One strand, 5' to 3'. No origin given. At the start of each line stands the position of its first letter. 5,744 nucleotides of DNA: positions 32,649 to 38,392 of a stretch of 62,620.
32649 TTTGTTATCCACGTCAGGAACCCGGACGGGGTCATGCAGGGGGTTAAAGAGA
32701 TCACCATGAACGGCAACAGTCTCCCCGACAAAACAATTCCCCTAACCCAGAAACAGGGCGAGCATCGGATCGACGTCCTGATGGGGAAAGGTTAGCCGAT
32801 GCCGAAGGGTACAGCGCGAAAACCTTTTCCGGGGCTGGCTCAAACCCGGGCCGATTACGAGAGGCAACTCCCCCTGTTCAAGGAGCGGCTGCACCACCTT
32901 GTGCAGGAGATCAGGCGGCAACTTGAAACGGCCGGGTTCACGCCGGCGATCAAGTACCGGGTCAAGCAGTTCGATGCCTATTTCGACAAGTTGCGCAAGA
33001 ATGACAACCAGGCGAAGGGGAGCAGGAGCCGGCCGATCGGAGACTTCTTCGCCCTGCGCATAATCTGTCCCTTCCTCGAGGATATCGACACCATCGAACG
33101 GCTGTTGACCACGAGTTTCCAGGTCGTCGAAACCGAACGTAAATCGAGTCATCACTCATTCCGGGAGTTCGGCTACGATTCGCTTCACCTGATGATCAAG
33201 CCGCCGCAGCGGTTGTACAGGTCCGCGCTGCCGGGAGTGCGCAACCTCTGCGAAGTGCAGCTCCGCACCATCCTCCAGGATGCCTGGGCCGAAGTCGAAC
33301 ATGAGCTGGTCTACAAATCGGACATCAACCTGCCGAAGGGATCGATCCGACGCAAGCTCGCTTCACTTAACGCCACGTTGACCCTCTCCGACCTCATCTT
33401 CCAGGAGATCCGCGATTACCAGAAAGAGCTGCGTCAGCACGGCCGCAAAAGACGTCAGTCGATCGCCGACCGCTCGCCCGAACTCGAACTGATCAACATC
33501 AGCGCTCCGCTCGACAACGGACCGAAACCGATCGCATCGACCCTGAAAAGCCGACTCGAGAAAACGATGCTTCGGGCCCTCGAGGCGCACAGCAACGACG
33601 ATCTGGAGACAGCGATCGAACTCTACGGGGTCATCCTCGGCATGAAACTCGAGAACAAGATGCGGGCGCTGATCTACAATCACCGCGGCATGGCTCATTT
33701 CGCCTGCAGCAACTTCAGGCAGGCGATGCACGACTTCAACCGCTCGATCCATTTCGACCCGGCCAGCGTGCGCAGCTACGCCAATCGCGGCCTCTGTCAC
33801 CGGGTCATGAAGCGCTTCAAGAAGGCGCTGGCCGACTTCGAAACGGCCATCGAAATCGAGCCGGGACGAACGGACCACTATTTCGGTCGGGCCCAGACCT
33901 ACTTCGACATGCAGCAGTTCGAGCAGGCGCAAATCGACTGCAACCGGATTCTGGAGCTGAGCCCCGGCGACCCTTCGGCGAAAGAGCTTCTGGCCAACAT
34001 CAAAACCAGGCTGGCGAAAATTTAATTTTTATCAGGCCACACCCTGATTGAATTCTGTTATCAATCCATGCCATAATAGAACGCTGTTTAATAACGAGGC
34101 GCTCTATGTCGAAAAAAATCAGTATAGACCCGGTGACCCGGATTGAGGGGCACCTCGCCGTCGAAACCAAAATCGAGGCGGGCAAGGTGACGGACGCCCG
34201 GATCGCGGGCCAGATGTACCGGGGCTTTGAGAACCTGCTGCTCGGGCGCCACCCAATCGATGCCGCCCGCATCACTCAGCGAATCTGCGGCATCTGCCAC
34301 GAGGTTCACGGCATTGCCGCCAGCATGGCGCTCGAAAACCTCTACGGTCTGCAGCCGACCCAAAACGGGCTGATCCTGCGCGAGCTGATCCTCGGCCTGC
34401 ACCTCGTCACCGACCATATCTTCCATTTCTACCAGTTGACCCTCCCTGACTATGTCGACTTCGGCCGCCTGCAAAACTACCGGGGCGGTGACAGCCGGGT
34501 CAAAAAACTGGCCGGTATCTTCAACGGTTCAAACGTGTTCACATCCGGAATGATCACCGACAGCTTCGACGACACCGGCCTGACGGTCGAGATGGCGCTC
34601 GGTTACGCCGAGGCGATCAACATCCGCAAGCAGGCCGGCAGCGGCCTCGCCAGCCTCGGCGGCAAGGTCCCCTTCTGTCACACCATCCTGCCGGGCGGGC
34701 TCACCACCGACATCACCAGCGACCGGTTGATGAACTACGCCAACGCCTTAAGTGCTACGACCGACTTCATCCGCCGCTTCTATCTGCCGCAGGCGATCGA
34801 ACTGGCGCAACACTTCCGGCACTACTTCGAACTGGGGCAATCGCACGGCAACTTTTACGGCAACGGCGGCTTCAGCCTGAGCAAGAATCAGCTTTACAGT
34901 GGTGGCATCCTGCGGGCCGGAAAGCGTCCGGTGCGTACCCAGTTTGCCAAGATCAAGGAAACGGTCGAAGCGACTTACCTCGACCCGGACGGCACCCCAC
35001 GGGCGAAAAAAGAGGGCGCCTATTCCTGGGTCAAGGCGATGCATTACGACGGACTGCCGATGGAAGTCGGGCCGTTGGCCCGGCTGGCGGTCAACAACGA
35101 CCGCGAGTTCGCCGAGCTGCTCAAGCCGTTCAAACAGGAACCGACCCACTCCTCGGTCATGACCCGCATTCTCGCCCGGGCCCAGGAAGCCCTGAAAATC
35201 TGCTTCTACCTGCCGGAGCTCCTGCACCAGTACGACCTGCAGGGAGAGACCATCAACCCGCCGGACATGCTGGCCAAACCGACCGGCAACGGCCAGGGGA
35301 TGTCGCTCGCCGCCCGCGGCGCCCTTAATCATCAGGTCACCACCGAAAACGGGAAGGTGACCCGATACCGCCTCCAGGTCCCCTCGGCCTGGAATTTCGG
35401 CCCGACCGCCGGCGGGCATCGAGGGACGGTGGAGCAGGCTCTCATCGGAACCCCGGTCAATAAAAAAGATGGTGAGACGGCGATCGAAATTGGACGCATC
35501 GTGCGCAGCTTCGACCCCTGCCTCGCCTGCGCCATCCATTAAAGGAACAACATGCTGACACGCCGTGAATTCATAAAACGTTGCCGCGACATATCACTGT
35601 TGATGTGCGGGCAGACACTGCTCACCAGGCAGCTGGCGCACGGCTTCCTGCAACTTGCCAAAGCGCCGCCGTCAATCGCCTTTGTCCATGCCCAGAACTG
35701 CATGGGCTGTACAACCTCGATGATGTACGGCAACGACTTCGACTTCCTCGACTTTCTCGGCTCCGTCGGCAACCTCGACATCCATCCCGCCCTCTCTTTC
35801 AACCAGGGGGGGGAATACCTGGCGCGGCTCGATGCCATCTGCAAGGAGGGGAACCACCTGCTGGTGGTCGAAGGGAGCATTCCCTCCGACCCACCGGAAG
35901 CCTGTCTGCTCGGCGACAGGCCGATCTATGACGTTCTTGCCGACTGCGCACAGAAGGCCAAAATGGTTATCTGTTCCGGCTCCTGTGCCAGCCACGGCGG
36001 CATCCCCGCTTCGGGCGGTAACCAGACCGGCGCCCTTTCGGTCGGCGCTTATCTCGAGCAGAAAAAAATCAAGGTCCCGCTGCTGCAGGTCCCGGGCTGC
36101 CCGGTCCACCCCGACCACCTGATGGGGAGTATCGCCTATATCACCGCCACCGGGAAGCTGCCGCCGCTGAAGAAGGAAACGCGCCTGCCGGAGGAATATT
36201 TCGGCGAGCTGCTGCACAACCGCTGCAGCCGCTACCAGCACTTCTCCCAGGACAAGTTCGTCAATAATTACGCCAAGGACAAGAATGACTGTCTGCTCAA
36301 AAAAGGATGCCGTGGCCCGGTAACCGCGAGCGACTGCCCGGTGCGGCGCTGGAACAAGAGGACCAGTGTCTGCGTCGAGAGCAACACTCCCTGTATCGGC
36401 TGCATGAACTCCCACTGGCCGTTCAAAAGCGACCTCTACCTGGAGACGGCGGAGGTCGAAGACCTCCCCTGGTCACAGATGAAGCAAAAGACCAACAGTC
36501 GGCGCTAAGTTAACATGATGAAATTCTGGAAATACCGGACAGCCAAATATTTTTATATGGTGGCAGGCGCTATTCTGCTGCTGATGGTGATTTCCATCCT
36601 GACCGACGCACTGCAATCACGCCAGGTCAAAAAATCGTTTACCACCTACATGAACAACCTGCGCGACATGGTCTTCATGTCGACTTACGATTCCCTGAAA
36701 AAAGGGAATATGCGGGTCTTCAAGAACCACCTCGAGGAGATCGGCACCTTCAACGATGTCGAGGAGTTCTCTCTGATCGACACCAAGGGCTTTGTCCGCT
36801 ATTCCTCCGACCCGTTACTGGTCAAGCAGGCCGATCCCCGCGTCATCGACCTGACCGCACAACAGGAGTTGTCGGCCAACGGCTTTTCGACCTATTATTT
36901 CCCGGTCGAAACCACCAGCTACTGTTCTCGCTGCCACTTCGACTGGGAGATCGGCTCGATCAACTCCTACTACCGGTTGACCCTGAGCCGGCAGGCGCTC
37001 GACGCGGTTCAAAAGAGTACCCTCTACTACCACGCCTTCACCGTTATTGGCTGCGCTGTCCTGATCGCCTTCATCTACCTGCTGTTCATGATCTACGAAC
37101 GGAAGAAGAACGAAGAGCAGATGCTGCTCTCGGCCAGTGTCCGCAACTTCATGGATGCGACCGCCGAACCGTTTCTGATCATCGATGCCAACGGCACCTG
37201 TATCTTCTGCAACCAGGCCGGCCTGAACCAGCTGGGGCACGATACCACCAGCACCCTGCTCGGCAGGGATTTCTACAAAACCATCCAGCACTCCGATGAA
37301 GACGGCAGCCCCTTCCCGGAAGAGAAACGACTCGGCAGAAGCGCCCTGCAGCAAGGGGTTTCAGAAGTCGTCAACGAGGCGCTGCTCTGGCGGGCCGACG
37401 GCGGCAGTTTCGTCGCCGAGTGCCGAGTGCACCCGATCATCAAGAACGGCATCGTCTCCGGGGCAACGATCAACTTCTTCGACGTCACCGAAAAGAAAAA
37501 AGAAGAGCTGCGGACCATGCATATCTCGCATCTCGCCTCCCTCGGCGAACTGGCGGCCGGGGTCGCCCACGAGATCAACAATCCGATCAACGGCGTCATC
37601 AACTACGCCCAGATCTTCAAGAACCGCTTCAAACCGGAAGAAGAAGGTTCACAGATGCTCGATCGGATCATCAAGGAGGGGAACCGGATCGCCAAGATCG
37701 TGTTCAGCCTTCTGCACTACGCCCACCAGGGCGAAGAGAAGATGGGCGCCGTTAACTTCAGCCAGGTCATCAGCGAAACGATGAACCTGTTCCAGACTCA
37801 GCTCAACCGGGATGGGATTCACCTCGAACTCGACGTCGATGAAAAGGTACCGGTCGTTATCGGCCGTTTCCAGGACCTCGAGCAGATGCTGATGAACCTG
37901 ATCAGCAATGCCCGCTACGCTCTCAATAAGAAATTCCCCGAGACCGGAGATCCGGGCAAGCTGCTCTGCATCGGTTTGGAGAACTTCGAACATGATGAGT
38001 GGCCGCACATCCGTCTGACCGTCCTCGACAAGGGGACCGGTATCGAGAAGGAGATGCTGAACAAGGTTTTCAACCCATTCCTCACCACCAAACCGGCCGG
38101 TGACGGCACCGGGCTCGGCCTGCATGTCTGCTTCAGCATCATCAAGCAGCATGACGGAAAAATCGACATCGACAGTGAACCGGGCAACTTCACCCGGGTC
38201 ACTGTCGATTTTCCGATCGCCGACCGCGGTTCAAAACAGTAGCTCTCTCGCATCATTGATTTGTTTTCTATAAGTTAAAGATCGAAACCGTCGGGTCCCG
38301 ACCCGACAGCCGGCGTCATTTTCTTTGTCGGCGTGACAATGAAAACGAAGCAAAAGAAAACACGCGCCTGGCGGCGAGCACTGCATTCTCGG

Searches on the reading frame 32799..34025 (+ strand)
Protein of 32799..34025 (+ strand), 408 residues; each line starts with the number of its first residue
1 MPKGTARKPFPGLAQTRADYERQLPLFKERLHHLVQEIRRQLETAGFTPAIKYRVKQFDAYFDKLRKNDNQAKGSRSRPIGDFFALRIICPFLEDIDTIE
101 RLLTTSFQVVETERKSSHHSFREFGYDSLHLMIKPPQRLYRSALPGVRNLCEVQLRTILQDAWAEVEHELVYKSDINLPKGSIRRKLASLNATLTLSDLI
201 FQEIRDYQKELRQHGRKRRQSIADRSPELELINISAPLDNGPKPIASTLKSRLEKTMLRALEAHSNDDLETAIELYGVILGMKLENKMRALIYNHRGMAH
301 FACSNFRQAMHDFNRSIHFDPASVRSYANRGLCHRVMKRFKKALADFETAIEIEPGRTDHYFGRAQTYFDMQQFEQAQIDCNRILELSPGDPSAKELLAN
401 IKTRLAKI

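Call 99: search_protein_families(library=pfam, proteins=[window:32799-34025:+], max_evalue=0.00001)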
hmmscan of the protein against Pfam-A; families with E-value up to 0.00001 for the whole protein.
window:32799-34025:+ (408 aa): 9 families
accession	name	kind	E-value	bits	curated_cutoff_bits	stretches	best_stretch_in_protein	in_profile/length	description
PF00515.34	TPR_1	-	1.3e-22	79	27.8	1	325-355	2-32/34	Tetratricopeptide repeat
PF04607.23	RelA_SpoT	-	4.1e-19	69.4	27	1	54-175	2-111/113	Region found in RelA / SpoT proteins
PF07719.23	TPR_2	-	8.6e-17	60.2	27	0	326-356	3-33/34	Tetratricopeptide repeat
PF13181.12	TPR_8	-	1.6e-11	43.9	25.7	0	325-355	2-32/34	Tetratricopeptide repeat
PF13371.12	TPR_9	-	2.5e-09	37.5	35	1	304-359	9-64/73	Tetratricopeptide repeat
PF13431.12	TPR_17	-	3.6e-08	33.5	24.4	0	347-378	2-33/34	Tetratricopeptide repeat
PF13424.12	TPR_12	-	1.2e-07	32.3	30.1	0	289-353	9-74/77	Tetratricopeptide repeat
PF14559.12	TPR_19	-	1.7e-07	31.9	25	1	338-401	5-68/68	Tetratricopeptide repeat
PF13414.12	TPR_11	-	7.5e-06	26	26.8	0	339-371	9-41/42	TPR repeat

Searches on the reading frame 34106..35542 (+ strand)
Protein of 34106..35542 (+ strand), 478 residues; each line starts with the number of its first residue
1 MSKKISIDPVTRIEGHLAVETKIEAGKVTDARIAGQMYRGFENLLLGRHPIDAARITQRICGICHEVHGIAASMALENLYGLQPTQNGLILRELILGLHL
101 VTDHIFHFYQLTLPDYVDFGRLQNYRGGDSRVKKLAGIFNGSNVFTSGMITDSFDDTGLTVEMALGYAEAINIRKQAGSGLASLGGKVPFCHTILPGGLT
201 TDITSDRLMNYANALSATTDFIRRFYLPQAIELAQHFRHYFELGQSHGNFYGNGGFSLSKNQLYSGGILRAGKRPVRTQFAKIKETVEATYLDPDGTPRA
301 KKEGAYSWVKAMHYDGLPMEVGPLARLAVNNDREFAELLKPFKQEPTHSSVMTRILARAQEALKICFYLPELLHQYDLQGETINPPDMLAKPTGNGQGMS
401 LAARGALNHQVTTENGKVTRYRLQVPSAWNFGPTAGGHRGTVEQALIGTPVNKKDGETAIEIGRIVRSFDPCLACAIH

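Call 99: search_protein_families(library=pfam, proteins=[window:34106-35542:+], max_evalue=0.00001)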
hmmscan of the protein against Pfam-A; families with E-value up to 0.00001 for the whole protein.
window:34106-35542:+ (478 aa): 1 family
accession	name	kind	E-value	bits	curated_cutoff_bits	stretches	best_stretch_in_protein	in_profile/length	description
PF00374.24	NiFeSe_Hases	-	3.5e-81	274.1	25.8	1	39-478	1-508/508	Nickel-dependent hydrogenase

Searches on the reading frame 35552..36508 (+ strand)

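Call 99: search_protein_families(library=pfam, proteins=[window:35552-36508:+], max_evalue=0.00001)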
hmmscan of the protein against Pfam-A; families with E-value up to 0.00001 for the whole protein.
window:35552-36508:+ (318 aa): 2 families
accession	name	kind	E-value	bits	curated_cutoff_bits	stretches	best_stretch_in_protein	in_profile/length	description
PF14720.11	NiFe_hyd_SSU_C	-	1.9e-25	89.5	27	1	217-295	1-78/80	NiFe/NiFeSe hydrogenase small subunit C-terminal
PF01058.29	Oxidored_q6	-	2.6e-22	79.3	27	1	50-196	1-127/128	NADH ubiquinone oxidoreductase, 20 Kd subunit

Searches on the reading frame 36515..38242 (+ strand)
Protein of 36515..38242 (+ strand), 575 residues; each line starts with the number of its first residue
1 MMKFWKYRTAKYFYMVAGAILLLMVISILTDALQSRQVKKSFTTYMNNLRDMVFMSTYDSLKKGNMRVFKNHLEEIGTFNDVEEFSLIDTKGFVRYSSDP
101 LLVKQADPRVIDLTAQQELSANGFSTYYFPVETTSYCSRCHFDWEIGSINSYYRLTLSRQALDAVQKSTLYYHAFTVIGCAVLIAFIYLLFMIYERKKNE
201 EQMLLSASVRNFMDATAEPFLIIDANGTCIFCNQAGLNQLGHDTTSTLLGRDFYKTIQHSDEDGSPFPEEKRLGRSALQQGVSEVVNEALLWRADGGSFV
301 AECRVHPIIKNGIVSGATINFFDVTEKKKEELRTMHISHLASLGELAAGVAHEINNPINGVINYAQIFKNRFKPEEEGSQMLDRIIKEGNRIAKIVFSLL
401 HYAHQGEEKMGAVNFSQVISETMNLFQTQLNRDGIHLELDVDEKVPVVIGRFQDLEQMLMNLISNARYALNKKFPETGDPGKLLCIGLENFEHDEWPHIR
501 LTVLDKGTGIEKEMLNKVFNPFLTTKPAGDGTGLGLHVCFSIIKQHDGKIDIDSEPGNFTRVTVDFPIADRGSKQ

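Call 99: search_protein_families(library=pfam, proteins=[window:36515-38242:+], max_evalue=0.00001)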
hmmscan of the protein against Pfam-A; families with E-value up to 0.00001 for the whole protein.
window:36515-38242:+ (575 aa): 4 families
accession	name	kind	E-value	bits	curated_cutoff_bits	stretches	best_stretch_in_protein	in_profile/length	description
PF02518.31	HATPase_c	-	2.8e-18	66.8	26.4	1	453-568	4-109/111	Histidine kinase-, DNA gyrase B-, and HSP90-like ATPase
PF00512.31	HisKA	-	3e-13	50.1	26.9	1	343-405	2-63/66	His Kinase A (phospho-acceptor) domain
PF13426.13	PAS_9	-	7.4e-10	39.5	27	1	218-326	2-103/103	PAS domain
PF00989.32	PAS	-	8.9e-09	35.8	22.6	1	209-311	3-99/113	PAS fold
